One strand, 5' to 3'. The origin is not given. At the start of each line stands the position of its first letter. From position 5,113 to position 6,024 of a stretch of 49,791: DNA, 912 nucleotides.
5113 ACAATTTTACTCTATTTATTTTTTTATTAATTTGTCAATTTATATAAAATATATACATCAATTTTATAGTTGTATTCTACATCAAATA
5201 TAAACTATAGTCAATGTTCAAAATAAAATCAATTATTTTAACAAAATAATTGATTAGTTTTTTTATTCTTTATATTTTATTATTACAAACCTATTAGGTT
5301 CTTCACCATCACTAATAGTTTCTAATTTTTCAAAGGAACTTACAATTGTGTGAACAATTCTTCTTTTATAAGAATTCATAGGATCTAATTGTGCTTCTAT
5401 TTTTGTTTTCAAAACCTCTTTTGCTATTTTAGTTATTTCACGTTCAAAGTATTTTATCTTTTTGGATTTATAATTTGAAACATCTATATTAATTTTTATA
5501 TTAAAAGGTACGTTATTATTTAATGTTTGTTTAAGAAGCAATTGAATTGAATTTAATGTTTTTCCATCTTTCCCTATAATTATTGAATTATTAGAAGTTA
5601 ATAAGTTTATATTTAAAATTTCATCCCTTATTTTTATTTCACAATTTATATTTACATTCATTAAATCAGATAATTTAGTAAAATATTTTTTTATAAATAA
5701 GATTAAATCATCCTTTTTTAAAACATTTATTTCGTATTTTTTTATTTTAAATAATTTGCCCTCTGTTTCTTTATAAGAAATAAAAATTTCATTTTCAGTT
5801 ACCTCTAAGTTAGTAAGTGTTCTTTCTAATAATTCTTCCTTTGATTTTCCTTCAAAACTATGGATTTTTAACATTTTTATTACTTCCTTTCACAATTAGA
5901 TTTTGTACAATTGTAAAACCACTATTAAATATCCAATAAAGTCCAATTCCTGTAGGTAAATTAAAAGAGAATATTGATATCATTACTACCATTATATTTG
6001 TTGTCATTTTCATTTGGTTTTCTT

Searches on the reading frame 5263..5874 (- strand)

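Call 9: search_protein_families(library=pfam, proteins=[window:5263-5874:-])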
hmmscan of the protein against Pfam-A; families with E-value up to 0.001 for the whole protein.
window:5263-5874:- (203 aa): 3 families
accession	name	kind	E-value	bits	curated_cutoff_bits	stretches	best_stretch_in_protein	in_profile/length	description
PF01424.28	R3H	-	1.8e-16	60.4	26.8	1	148-200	8-59/60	R3H domain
PF13083.13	KH_KhpA-B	-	1e-10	41.8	32.1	1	60-121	3-65/73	KhpA/KhpB, KH domain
PF07650.23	KH_2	-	0.0004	20.6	22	1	77-127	17-71/78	KH domain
